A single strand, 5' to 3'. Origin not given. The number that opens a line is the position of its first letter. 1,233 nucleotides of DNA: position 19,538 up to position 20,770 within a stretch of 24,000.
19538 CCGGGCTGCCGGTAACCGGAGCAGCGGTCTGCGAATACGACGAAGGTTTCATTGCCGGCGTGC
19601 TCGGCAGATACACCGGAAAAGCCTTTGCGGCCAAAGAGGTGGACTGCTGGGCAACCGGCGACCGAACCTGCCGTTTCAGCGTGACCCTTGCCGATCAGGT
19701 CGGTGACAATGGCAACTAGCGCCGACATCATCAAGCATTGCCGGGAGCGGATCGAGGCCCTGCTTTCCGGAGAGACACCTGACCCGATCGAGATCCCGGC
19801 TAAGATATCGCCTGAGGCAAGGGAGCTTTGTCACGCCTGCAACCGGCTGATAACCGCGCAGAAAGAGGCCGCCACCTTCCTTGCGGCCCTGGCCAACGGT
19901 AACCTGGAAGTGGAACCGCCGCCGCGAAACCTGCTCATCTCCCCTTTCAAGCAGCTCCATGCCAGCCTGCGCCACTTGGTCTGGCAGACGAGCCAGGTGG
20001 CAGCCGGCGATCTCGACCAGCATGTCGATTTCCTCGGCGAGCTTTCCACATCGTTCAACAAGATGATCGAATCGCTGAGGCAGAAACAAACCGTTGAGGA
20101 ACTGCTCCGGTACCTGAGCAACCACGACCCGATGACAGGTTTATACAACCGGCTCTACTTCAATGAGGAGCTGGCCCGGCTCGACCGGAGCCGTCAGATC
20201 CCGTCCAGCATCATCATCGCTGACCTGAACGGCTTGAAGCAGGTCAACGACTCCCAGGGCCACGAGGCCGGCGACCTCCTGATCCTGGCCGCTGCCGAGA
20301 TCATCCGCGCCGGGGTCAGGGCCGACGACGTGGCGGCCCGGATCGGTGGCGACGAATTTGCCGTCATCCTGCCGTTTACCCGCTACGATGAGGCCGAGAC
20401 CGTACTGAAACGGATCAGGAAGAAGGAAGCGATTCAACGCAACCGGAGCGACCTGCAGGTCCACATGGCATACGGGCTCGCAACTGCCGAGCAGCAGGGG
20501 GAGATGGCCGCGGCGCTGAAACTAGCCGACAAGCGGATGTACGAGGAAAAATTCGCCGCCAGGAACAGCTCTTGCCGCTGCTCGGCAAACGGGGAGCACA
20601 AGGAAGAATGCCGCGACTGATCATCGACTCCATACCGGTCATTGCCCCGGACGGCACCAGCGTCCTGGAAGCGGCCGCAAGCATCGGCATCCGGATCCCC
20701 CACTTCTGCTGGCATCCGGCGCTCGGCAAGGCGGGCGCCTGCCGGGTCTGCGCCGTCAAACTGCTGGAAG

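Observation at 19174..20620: V4R sensor and GGDEF cyclase translationally coupled between nuoF and nuoG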

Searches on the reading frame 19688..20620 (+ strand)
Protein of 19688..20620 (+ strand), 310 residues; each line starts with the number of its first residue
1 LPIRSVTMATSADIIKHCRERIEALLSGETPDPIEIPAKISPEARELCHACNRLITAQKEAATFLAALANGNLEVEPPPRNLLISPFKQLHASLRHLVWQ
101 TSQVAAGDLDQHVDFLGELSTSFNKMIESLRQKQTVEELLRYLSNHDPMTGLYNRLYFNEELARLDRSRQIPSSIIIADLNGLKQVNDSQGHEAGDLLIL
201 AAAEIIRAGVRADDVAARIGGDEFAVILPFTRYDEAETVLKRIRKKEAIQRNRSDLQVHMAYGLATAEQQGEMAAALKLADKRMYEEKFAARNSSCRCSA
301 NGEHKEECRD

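Call 3: search_protein_families(library=pfam, proteins=[window:19688-20620:+], max_evalue=0.01)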
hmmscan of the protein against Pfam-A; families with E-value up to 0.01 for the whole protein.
window:19688-20620:+ (310 aa): 2 families
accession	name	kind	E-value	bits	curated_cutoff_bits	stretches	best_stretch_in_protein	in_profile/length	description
PF00990.26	GGDEF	-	5.9e-33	114.4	23.8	1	144-293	1-160/161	Diguanylate cyclase, GGDEF domain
PF00672.30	HAMP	-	5e-08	33.6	25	1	89-132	5-53/53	HAMP domain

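Call 7: find_homologous_proteins(query=window:19709-20617:+, max_evalue=1e-20)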
Query window:19709-20617:+ (303 aa): 439 proteins with E <= 1e-20 among 7290 candidates; the best 120 are listed.
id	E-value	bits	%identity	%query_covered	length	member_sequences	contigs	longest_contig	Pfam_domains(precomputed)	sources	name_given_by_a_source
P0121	4.0e-195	665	100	100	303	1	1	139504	PF00672.31,PF00990.27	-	-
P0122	1.4e-153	529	79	100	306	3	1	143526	PF00672.31,PF00990.27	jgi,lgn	jgi:diguanylate cyclase (GGDEF)-like protein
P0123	1.2e-142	493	79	95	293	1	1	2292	PF00672.31,PF00990.27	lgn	-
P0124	1.7e-133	463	73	97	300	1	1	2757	PF00672.31,PF00990.27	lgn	-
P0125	1.1e-131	457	72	95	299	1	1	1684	PF00672.31,PF00990.27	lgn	-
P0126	2.2e-120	420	65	93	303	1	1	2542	PF00672.31,PF00990.27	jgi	jgi:diguanylate cyclase (GGDEF)-like protein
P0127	6.7e-118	412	62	98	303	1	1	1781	PF00672.31,PF00990.27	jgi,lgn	jgi:diguanylate cyclase (GGDEF)-like protein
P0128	5.7e-115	402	67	91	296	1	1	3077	PF00672.31,PF00990.27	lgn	-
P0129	3.1e-96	341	54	96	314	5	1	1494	PF00990.27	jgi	jgi:diguanylate cyclase (GGDEF)-like protein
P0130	2.0e-91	325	54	94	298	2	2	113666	PF00672.31,PF00990.27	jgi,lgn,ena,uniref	uniref:diguanylate cyclase n=1 Tax=Geobacter metallireducens TaxID=28232 RepID=A0A831UIL7_GEOME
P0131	3.4e-91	324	54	93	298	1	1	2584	PF00672.31,PF00990.27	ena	-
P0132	1.6e-90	322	54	93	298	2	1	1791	PF00672.31,PF00990.27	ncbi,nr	ncbi:diguanylate cyclase [bacterium]|nr:diguanylate cyclase [bacterium]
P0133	5.4e-90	320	54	93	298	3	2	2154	PF00672.31,PF00990.27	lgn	-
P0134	9.1e-90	319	55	92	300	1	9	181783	PF00672.31,PF00990.27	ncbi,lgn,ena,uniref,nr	ncbi:GGDEF domain-containing protein [Geobacter sp.]|uniref:GGDEF domain-containing protein n=1 Tax=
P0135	1.2e-89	319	54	92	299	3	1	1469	PF00672.31,PF00990.27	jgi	jgi:diguanylate cyclase (GGDEF)-like protein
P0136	3.9e-88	314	53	95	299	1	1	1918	PF00672.31,PF00990.27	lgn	-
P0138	5.4e-86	307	54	93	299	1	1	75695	PF00672.31,PF00990.27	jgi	jgi:diguanylate cyclase (GGDEF)-like protein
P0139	1.2e-85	306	53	91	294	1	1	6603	PF00672.31,PF00990.27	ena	-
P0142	9.2e-85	303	51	94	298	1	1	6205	PF00672.31,PF00990.27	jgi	jgi:two-component system, cell cycle response regulator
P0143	1.0e-84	303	54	89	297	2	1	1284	PF00672.31,PF00990.27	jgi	jgi:two-component system, cell cycle response regulator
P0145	4.2e-84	301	52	96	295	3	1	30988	PF00672.31,PF00990.27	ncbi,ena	-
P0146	1.2e-83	299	52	90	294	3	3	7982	PF00672.31,PF00990.27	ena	-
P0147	1.3e-83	299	52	92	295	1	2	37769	PF00672.31,PF00990.27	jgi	-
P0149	1.5e-82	296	52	94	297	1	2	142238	PF00672.31,PF00990.27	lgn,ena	-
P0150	2.1e-82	295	51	94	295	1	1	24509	PF00672.31,PF00990.27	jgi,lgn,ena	-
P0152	3.5e-82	295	50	99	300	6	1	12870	PF00672.31,PF00990.27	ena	-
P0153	4.5e-82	294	55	87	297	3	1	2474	PF00672.31,PF00990.27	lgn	-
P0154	5.1e-82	294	51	94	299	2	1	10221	PF00672.31,PF00990.27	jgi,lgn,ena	-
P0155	5.7e-82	294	50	95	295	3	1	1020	PF00672.31,PF26769.1,PF00990.27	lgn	-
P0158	2.3e-81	292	54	83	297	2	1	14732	PF00672.31,PF00990.27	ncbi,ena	-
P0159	2.6e-81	292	53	88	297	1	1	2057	PF00672.31,PF00990.27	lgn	-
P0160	2.6e-81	292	53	87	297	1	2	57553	PF00672.31,PF00990.27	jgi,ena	-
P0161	4.5e-81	291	52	91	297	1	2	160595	PF00672.31,PF00990.27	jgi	jgi:diguanylate cyclase (GGDEF)-like protein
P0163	5.2e-81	291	55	82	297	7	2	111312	PF00672.31,PF00990.27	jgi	jgi:diguanylate cyclase (GGDEF)-like protein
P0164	8.6e-81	290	52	93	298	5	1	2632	PF00672.31,PF00990.27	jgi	jgi:diguanylate cyclase (GGDEF)-like protein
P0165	1.1e-80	290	53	87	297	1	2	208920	PF00672.31,PF00990.27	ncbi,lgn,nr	ncbi:MAG: GGDEF domain-containing protein [Deltaproteobacteria bacterium]|nr:GGDEF domain-containing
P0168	3.0e-80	288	51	92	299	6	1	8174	PF00672.31,PF00990.27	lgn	-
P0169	4.7e-80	288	48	94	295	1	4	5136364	PF00990.27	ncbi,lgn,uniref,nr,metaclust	ncbi:GGDEF domain-containing protein [Geotalea uraniireducens]|uniref:diguanylate cyclase n=1 Tax=Ge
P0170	5.6e-80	287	51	91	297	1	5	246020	PF00672.31,PF00990.27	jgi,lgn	jgi:diguanylate cyclase (GGDEF)-like protein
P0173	2.2e-79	285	50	91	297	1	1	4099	PF00672.31,PF00990.27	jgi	jgi:two-component system, cell cycle response regulator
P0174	3.0e-79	285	49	96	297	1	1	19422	PF00672.31,PF00990.27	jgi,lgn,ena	jgi:diguanylate cyclase (GGDEF)-like protein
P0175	4.4e-79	284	51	91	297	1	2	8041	PF00672.31,PF00990.27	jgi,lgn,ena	-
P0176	6.6e-79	284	51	91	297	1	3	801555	PF00672.31,PF00990.27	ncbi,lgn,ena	ncbi:MAG: GGDEF domain-containing protein [Geobacteraceae bacterium]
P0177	7.6e-79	284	49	96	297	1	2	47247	PF00672.31,PF00990.27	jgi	jgi:diguanylate cyclase (GGDEF)-like protein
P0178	8.3e-79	283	51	91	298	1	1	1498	PF00672.31,PF00990.27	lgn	-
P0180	2.2e-78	282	51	91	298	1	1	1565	PF00672.31,PF00990.27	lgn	-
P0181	3.6e-78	281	51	91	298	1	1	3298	PF00672.31,PF00990.27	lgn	-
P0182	4.7e-78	281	56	78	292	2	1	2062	PF00672.31,PF00990.27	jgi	jgi:two-component system, cell cycle response regulator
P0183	9.1e-78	280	50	91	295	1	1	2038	PF00672.31,PF26769.1,PF00990.27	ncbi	-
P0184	1.4e-77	280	51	91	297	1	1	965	PF00672.31,PF00990.27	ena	-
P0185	1.4e-77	279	47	95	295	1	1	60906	PF00672.31,PF26769.1,PF00990.27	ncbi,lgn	-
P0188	6.5e-77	277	49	93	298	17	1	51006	PF00672.31,PF00990.27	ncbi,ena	-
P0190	1.4e-76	276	50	91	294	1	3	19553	PF00672.31,PF22335.2,PF00990.27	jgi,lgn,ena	jgi:diguanylate cyclase (GGDEF)-like protein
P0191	1.9e-76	276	48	96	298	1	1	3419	PF00672.31,PF00990.27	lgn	-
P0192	7.7e-76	274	49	93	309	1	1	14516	PF00672.31,PF00990.27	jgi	jgi:diguanylate cyclase (GGDEF)-like protein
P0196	5.5e-74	268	51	88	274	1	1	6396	PF00672.31,PF00990.27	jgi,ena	-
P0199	3.3e-72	262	48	85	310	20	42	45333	PF00672.31,PF00990.27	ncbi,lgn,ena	-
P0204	1.8e-69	253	46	97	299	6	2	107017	PF00672.31,PF00990.27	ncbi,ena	-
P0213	8.8e-68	247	48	90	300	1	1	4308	PF00672.31,PF00990.27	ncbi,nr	ncbi:MAG: GGDEF domain-containing protein [Candidatus Contendobacter sp.]|nr:GGDEF domain-containing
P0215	3.2e-67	245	47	93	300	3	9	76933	PF00672.31,PF00990.27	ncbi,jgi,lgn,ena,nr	ncbi:MAG TPA: GGDEF domain-containing protein [Candidatus Competibacter sp.]|nr:GGDEF domain-contain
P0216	1.3e-66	243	46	91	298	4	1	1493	PF00672.31,PF00990.27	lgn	-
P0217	1.3e-66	243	48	88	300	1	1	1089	PF00672.31,PF00990.27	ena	-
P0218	1.4e-66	243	47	92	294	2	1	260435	PF00672.31,PF00990.27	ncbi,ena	-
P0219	2.9e-66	242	46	92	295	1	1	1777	PF00672.31,PF00990.27,PF17853.7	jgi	jgi:two-component system, cell cycle response regulator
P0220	3.1e-66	242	46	93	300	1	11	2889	PF00672.31,PF00990.27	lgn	-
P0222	3.0e-65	239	45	93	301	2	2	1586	PF00672.31,PF00990.27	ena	-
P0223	3.8e-65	239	46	89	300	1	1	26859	PF00672.31,PF00990.27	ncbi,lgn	-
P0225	1.9e-63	233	48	87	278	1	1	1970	PF00672.31,PF00990.27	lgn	-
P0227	1.4e-62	230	44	90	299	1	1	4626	PF00672.31,PF00990.27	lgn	-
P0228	2.4e-62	230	48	88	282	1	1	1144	PF00672.31,PF00990.27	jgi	-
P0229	2.7e-62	229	45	93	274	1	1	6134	PF00672.31,PF00990.27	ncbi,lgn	-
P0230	4.8e-61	225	45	90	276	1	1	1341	PF00672.31,PF00990.27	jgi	-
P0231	1.7e-60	223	46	89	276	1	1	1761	PF00672.31,PF00990.27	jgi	jgi:two-component system cell cycle response regulator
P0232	2.2e-60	223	45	90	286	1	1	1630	PF00672.31,PF00990.27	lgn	-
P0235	2.6e-59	220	46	91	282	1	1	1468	PF00672.31,PF00990.27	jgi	jgi:diguanylate cyclase (GGDEF)-like protein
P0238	3.1e-58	216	45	89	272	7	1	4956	PF00672.31,PF00990.27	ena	-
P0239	3.6e-57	213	52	65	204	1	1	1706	PF00672.31,PF00990.27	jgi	jgi:PleD family two-component response regulator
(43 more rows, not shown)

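Call 16: search_protein_families(library=pfam, alignment_id=A2, max_evalue=0.001)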
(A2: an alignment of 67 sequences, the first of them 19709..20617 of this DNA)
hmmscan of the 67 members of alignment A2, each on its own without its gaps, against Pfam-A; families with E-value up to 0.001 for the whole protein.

A. member 1, window:19709-20617:+ (303 aa): 2 families
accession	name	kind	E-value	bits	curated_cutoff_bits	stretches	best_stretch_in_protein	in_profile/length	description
PF00990.26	GGDEF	-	5.7e-33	114.4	23.8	1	137-286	1-160/161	Diguanylate cyclase, GGDEF domain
PF00672.30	HAMP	-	4.9e-08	33.6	25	1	82-125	5-53/53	HAMP domain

B. families by the number of members that match (of 67 scanned): 23 families
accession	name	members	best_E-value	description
PF00672.30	HAMP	32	6.6e-09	HAMP domain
PF00990.26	GGDEF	27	4.9e-47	Diguanylate cyclase, GGDEF domain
PF02518.31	HATPase_c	23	2.8e-31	Histidine kinase-, DNA gyrase B-, and HSP90-like ATPase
PF00512.31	HisKA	23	1.9e-24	His Kinase A (phospho-acceptor) domain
PF00989.32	PAS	12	7e-11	PAS fold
PF13426.13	PAS_9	11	1.1e-11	PAS domain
PF13188.13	PAS_8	10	1.3e-09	PAS domain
PF08447.18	PAS_3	8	8e-23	PAS fold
PF13589.12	HATPase_c_3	8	6e-05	Histidine kinase-, DNA gyrase B-, and HSP90-like ATPase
PF00072.30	Response_reg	6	1.3e-54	Response regulator receiver domain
PF07228.17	SpoIIE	6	3.2e-21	Stage II sporulation protein E (SpoIIE)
PF17853.6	GGDEF_2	6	8.5e-06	GGDEF-like domain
PF08448.16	PAS_4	5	2.2e-11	PAS fold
PF13581.12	HATPase_c_2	5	1.1e-05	Histidine kinase-like ATPase domain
PF01627.28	Hpt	4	3.1e-13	Hpt domain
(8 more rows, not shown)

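Call 18: find_encoding_contigs(protein=P0169, flank=10000, max_places=2)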
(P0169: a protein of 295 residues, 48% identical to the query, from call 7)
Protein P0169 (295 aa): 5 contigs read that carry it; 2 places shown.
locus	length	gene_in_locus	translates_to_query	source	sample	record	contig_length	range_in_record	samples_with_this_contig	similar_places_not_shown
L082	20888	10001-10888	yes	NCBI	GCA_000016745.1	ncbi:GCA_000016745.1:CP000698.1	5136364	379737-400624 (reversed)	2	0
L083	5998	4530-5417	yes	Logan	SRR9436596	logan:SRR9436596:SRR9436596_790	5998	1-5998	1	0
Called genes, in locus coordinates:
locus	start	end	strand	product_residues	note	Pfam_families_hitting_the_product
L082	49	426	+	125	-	PF01597:GCV_H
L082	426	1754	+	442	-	PF02347:GDC-P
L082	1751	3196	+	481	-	PF02347:GDC-P, PF00266:Aminotran_5, PF21478:GcvP2_C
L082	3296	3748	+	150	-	-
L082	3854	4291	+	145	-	PF00507:Oxidored_q4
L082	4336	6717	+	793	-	PF01058:Oxidored_q6, PF00329:Complex1_30kDa, PF00346:Complex1_49kDa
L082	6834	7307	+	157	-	PF01257:2Fe-2S_thioredx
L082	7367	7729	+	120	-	PF13442:Cytochrome_CBB3, PF00034:Cytochrom_C (weak)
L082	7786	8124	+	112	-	PF04343:DUF488, PF22751:DUF488-N3a, PF22752:DUF488-N3i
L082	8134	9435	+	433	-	PF01512:Complex1_51K, PF10531:SLBB (weak), PF10589:NADH_4Fe-4S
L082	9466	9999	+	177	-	PF02830:V4R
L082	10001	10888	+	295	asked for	PF00990:GGDEF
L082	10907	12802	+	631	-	PF00111:Fer2, PF13510:Fer2_4, PF10588:NADH-G_4Fe-4S_3, PF22117:Fer4_Nqo3, PF04879:Molybdop_Fe4S4 (weak), PF00384:Molybdopterin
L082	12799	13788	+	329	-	PF00146:NADHdh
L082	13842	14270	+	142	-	-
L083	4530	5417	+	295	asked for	PF00990:GGDEF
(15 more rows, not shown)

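Call 55: predict_structure(alignment_id=A3)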
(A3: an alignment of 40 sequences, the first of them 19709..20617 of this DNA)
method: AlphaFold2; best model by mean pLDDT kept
length: 303 residues; sequences in the alignment: 40
mean_pLDDT: 90.0   pTM: 0.66
mean pLDDT of the five models: 90.0, 89.6, 89.2, 88.8, 87.9
residues with pLDDT >= 90: 212; 70-90: 73; 50-70: 10; < 50: 8
segments of 3 or more residues with pLDDT < 50: 295-302
pLDDT, mean of each block of 10 residues (from residue 1): 81 93 91 89 94 94 93 90 89 88 82 86 91 87 95 95 95 94 94 97 96 97 97 97 87 97 96 97 81 50 47
secondary structure, 60 per line:
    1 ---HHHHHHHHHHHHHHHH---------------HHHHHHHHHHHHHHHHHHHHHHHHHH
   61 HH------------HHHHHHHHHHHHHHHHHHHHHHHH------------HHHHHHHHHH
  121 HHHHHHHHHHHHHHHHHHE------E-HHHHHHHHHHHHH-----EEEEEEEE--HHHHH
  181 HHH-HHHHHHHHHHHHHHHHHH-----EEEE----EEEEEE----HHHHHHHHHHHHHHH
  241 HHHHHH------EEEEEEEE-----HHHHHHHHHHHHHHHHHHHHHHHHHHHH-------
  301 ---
elements in order: H4-19 H35-62 H75-98 H111-138 H148-160 E166-173 H176-183 H185-202 E208-211 E216-221 H226-246 E253-260 H266-293

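Call 59: fold_search(model_id=the predicted structure, library=pdb)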
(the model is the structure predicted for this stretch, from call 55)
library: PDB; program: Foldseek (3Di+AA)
matches with E <= 10: 1273; with E <= 0.001: 110
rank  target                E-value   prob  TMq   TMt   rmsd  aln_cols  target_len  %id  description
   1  7e6g_A                4.2e-14  1.00  0.51  0.57  14.4       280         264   24  Crystal structure of diguanylate cyclase SiaD in complex with its activator SiaC from Pseudomonas aeruginosa (released 2021-09-22)
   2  7e6g_B                1.6e-13  1.00  0.52  0.59  14.8       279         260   24  Crystal structure of diguanylate cyclase SiaD in complex with its activator SiaC from Pseudomonas aeruginosa (released 2021-09-22)
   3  3bre_A                6.0e-13  1.00  0.49  0.46   8.6       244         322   26  Crystal Structure of P.aeruginosa PA3702 (released 2008-04-01)
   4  3bre_B                1.5e-12  1.00  0.49  0.46   5.8       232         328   26  Crystal Structure of P.aeruginosa PA3702 (released 2008-04-01)
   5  6zxb_A                2.4e-12  1.00  0.51  0.52   5.2       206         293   26  Diguanylate cyclase DgcR (I-site mutant) in native state (released 2021-03-31)
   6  3i5c_A                7.3e-12  1.00  0.43  0.64   6.9       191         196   29  Crystal structure of a fusion protein containing the leucine zipper of GCN4 and the GGDEF domain of WspR from Pseudomo (released 2009-08-18)
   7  6d9m                  9.2e-12  1.00  0.45  0.43  19.1       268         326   25  T4-Lysozyme fusion to Geobacter GGDEF (released 2019-04-10)
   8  2wb4_B                1.1e-11  1.00  0.45  0.32   6.1       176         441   30  activated diguanylate cyclase PleD in complex with c-di-GMP (released 2010-04-21)
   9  3i5c_B                1.7e-11  1.00  0.43  0.65   8.1       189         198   30  Crystal structure of a fusion protein containing the leucine zipper of GCN4 and the GGDEF domain of WspR from Pseudomo (released 2009-08-18)
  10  4urs_A                2.9e-11  1.00  0.42  0.76   3.2       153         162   35  Crystal Structure of GGDEF domain from T.maritima (released 2014-10-08)
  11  3ign                  3.5e-11  1.00  0.44  0.79   2.2       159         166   33  Crystal Structure of the GGDEF domain from Marinobacter aquaeolei diguanylate cyclase complexed with c-di-GMP - Northeas (released 2009-08-11)
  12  3i5a                  4.6e-11  1.00  0.51  0.48  10.4       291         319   23  Crystal structure of full-length WpsR from Pseudomonas syringae (released 2009-08-18)
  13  4urg_B                4.9e-11  1.00  0.42  0.78   3.3       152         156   34  Crystal Structure of GGDEF domain from T.maritima (active-like dimer) (released 2014-10-08)
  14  4urg_A                7.2e-11  1.00  0.41  0.78   3.3       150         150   35  Crystal Structure of GGDEF domain from T.maritima (active-like dimer) (released 2014-10-08)
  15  6ttr_A                8.0e-11  1.00  0.51  0.78   3.1       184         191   25  Crystal Structure of the coiled coil and GGDEF domain of DgcB from Caulobacter crescentus in complex with c-di-GMP (released 2021-01-13)
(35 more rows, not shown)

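Call 66: search_protein_families(library=ncbifam, proteins=[window:19709-20617:+], max_evalue=0.01)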
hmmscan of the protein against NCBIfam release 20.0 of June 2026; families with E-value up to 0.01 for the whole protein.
window:19709-20617:+ (303 aa): 21 families
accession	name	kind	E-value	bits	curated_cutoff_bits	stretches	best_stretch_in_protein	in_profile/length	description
NF007423.1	PRK09966.1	equivalog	1.9e-36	125.8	325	1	103-281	201-390/390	diguanylate cyclase DgcN/YfiN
TIGR00254.1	GGDEF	domain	2.5e-33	115.1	37.4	1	135-287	3-163/168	diguanylate cyclase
NF007380.0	PRK09894.1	equivalog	2.6e-33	115.6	256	1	75-291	74-287/296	diguanylate cyclase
NF038266.1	diguan_SiaD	equivalog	1.2e-31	110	290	1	129-286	86-250/252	biofilm regulation diguanylate cyclase SiaD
NF040885.1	diguan_DgcJ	equivalog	5.2e-30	104.7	500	1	139-285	343-490/493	diguanylate cyclase DgcJ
NF007135.0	PRK09581.1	equivalog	1.1e-29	103.6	474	1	129-289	285-453/457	PleD family two-component system response regulator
NF011955.1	PRK15426.1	equivalog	1.2e-29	102.9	408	1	126-290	387-560/564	cellulose biosynthesis regulator diguanylate cyclase DgcQ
NF051473.1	DigCycDgcsShew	equivalog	5.4e-27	94.9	400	1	139-287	137-287/291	diguanylate cyclase DgcS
NF047654.1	DiguCycDgcRLepto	equivalog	1.5e-25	89.7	500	1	119-287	116-292/295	diguanylate cyclase DgcR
NF041606.1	dguan_cyc_DgcA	equivalog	4.1e-25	88.4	370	1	135-287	176-335/340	diguanylate cyclase DgcA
NF007298.0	PRK09776.1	equivalog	6.3e-23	80.6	1135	1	131-237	678-787/1111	diguanylate cyclase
NF007599.0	PRK10245.1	equivalog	1.9e-21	76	402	1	133-287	206-366/371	diguanylate cyclase AdrA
NF007474.0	PRK10060.1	equivalog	2.7e-19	68.9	782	1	126-292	226-396/663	cyclic di-GMP phosphodiesterase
NF045675.1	PhdiestaseDibA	equivalog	3.8e-18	65.2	980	1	128-287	194-360/623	phosphodiesterase DibA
NF053781.1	cdiGMPphdstlr2612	equivalog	6.1e-18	63.9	1600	1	128-282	831-993/1268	Tlr1612 family c-di-GMP phosphodiesterase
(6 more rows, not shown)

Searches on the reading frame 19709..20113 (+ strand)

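Call 67: search_protein_families(library=pfam, proteins=[window:19709-20113:+], max_evalue=0.1)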
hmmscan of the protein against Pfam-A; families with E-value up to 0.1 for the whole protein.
window:19709-20113:+ (135 aa): 1 family
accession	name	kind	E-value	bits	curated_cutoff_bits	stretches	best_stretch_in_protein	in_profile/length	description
PF00672.30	HAMP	-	5.7e-09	36.6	25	1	82-125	5-53/53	HAMP domain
